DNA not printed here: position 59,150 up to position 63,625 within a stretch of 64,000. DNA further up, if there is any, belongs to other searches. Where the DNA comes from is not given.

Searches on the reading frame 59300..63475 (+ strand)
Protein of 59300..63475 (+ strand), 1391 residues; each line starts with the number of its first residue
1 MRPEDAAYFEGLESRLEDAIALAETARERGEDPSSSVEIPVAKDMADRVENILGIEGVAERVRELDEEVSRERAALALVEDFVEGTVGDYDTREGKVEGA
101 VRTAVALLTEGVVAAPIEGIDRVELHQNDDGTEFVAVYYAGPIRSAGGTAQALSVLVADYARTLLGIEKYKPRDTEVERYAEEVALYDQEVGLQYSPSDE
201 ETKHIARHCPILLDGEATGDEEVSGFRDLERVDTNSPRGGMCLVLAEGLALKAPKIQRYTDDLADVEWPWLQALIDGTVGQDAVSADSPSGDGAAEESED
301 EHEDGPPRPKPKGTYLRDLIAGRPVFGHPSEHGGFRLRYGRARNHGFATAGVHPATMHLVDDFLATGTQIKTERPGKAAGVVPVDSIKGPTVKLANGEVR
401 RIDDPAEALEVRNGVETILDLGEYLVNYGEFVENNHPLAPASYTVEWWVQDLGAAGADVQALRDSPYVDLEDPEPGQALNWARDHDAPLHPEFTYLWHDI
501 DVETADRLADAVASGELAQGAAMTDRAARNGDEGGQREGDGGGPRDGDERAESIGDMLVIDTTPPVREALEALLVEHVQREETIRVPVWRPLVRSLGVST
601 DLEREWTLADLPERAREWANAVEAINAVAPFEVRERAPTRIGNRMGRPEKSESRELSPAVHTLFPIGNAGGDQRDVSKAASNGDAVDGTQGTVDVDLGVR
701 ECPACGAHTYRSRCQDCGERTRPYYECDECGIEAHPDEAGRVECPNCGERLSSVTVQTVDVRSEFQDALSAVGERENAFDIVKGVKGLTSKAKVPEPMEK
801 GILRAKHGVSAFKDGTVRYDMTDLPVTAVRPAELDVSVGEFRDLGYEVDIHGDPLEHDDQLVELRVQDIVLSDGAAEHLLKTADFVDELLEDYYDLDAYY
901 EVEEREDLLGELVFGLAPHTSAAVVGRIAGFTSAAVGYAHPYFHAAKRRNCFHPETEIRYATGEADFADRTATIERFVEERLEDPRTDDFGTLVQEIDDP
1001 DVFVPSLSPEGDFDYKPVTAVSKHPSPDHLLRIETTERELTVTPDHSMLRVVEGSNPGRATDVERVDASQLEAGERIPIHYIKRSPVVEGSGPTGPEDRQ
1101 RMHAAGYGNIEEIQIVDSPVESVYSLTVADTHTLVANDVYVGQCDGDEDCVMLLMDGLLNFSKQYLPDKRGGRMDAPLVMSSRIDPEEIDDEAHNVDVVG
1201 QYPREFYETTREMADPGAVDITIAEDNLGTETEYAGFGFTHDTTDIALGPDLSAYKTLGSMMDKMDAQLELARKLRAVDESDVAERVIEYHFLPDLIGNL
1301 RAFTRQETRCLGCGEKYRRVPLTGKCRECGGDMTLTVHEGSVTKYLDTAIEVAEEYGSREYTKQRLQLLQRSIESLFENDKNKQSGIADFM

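Call 16: search_protein_families(library=pfam, proteins=[window:59300-63475:+])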
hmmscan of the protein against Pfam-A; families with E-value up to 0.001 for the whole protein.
window:59300-63475:+ (1391 aa): 3 families
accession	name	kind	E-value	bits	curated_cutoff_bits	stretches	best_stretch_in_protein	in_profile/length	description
PF24844.1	PolC_DP2_central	-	5.5e-133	443.9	24.3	2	307-519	6-205/372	DNA polymerase II large subunit DP2, central domain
PF24846.1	PolC_DP2_cat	-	1.5e-131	438.3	24.3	2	778-951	4-177/299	DNA polymerase II large subunit DP2, catalytic domain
PF03833.19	PolC_DP2_N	-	1.1e-117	392.4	24.3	1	8-276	2-270/271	DNA polymerase II large subunit DP2, N-terminal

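Call 30: find_encoding_contigs(protein=window:59300-63475:+, flank=10000, max_places=3)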
Protein window:59300-63475:+ (1391 aa): no gene with exactly this product is on record in the collection.
